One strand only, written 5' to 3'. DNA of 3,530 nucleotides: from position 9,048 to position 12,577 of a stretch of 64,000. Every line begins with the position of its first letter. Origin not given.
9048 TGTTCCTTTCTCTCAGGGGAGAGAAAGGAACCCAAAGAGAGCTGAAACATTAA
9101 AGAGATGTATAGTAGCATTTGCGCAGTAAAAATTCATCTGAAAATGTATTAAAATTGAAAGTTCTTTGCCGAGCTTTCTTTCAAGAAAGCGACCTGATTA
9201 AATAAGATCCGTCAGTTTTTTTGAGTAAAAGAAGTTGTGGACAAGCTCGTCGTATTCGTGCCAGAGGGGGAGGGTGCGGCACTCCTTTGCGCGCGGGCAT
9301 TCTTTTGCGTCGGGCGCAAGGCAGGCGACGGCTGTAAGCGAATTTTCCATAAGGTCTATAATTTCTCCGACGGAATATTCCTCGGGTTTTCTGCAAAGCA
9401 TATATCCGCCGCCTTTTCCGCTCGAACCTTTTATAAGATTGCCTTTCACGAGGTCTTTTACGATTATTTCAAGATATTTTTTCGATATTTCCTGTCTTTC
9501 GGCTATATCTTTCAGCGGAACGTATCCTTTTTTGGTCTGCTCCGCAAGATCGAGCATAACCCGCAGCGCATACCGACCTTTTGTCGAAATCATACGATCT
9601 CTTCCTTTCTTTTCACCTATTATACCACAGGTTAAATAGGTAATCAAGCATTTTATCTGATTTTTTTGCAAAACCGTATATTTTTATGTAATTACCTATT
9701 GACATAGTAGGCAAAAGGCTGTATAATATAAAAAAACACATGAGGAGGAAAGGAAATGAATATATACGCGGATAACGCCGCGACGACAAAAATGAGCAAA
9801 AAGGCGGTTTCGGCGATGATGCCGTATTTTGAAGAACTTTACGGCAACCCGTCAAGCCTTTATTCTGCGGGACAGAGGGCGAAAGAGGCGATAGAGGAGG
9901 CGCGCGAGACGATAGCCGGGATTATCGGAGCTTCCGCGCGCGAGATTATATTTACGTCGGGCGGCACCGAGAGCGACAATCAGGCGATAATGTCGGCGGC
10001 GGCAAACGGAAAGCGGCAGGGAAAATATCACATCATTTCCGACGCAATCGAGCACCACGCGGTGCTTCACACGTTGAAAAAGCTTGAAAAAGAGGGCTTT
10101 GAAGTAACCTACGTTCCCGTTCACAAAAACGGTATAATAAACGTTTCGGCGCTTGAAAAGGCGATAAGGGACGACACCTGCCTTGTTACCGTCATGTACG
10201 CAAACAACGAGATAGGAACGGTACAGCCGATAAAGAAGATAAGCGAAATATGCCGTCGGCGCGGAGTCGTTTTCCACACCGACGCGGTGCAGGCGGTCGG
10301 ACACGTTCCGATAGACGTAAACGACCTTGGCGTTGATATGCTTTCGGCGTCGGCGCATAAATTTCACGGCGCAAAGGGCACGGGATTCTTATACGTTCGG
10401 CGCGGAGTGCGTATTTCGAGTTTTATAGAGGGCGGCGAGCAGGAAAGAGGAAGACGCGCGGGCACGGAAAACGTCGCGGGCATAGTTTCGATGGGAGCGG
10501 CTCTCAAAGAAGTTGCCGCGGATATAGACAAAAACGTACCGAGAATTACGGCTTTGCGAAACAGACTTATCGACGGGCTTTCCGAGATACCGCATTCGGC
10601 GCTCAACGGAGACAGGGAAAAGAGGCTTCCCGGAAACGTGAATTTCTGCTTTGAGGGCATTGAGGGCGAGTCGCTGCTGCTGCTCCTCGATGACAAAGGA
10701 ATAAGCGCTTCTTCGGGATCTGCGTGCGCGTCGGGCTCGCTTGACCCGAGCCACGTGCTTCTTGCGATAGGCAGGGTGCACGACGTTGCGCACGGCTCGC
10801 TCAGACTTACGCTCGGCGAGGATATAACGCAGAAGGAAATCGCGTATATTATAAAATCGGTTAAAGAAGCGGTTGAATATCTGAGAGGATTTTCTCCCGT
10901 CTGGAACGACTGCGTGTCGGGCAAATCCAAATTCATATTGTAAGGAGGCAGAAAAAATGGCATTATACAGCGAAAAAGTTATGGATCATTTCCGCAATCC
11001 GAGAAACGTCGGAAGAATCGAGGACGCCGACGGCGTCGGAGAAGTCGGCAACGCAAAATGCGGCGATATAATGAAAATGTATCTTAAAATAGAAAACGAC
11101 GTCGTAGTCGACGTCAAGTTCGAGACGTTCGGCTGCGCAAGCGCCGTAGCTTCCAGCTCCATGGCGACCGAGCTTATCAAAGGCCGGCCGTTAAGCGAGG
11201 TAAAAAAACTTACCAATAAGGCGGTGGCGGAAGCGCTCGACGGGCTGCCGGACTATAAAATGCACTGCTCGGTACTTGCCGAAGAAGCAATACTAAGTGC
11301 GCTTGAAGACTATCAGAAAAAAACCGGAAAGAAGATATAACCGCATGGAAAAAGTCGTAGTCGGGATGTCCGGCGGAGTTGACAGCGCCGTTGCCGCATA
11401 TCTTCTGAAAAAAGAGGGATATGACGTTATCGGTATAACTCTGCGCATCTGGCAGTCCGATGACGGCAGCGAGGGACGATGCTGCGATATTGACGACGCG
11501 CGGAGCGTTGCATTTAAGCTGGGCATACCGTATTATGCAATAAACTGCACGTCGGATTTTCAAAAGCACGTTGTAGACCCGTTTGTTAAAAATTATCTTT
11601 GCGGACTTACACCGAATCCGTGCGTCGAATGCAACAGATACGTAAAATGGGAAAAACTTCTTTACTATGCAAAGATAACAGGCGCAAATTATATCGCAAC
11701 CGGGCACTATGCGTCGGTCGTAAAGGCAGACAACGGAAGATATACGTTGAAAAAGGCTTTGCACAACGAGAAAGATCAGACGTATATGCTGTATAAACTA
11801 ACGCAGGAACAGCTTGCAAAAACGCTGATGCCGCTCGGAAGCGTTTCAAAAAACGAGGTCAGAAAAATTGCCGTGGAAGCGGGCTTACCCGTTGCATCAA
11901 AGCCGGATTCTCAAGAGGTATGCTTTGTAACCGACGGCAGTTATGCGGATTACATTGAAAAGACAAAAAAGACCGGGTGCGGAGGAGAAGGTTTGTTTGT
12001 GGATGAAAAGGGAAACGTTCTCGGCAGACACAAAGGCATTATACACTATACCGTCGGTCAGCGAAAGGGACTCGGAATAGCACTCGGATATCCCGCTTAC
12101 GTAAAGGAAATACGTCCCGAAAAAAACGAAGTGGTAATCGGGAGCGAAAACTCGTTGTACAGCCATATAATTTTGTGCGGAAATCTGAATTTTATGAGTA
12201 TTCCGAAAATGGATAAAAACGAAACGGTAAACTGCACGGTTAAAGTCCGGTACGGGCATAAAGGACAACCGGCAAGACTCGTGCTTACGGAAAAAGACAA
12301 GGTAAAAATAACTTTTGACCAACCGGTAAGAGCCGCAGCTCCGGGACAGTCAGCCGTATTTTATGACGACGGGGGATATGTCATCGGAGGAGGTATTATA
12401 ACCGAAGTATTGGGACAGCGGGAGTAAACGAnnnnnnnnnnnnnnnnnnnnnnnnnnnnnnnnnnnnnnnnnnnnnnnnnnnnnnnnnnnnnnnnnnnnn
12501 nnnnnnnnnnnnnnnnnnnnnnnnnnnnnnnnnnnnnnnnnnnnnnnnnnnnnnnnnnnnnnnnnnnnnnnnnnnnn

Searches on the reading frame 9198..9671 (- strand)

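Call 18: search_protein_families(library=pfam, proteins=[window:9198-9671:-])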
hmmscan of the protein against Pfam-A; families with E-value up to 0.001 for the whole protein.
window:9198-9671:- (157 aa): 1 family
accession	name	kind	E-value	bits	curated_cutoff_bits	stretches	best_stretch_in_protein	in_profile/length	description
PF02082.26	Rrf2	-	1e-31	110.3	30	1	28-157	1-130/132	Iron-dependent Transcriptional regulator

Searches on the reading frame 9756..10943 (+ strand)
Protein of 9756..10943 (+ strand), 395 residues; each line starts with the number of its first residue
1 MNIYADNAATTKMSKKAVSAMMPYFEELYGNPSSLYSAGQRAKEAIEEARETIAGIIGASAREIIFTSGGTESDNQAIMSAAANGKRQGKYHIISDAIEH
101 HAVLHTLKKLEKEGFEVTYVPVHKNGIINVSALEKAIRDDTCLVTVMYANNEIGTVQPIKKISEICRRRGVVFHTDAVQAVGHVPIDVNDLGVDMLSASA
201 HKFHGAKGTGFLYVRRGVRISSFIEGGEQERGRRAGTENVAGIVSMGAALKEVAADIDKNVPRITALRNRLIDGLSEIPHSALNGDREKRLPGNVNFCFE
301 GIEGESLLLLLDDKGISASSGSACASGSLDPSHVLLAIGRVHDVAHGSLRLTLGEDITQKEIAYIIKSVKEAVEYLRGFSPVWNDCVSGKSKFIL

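Call 18: search_protein_families(library=pfam, proteins=[window:9756-10943:+])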
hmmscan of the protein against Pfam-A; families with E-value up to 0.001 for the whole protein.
window:9756-10943:+ (395 aa): 5 families
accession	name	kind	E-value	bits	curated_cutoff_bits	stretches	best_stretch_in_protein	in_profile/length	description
PF00266.25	Aminotran_5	-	8.6e-90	301.8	21.5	1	3-363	1-369/371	Aminotransferase class-V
PF01212.27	Beta_elim_lyase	-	3.8e-09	36.7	27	1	6-246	5-238/288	Beta-eliminating lyase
PF00155.27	Aminotran_1_2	-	2.9e-08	33.8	19.7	1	47-364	45-356/361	Aminotransferase class I and II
PF01041.23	DegT_DnrJ_EryC1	-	0.00028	20.7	19.8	1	94-183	68-152/360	DegT/DnrJ/EryC1/StrS aminotransferase family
PF01053.26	Cys_Met_Meta_PP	-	0.0003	19.9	27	1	52-205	60-201/381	Cys/Met metabolism PLP-dependent enzyme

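Call 28: find_encoding_contigs(protein=window:9756-10943:+, flank=10000, max_places=6)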
Protein window:9756-10943:+ (395 aa): no gene with exactly this product is on record in the collection.

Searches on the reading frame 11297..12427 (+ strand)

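Call 18: search_protein_families(library=pfam, proteins=[window:11297-12427:+])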
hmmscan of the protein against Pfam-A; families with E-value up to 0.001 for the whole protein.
window:11297-12427:+ (376 aa): 7 families
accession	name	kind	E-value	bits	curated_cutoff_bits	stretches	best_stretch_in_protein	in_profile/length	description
PF03054.22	tRNA_Me_trans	-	1.6e-71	240.6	20.6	1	18-212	1-201/202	tRNA methyl transferase HUP domain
PF20258.4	tRNA_Me_trans_C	-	8.7e-19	68.1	20.6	1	290-368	2-77/77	Aminomethyltransferase beta-barrel domain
PF20259.3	tRNA_Me_trans_M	-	1.3e-17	63.5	27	1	231-282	12-65/66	tRNA methyl transferase PRC-barrel domain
PF02540.23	NAD_synthase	-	3.8e-08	33.2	21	1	15-85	16-82/242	NAD synthase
PF06508.19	QueC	-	5.9e-06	26.4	22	1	19-199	1-177/210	Queuosine biosynthesis protein QueC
PF00764.25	Arginosuc_synth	-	3.1e-05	24.5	27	1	19-100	1-77/162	Arginosuccinate synthase N-terminal HUP domain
PF02568.20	ThiI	-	0.00016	21.8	20.5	0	18-49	4-35/197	Thiamine biosynthesis protein (ThiI)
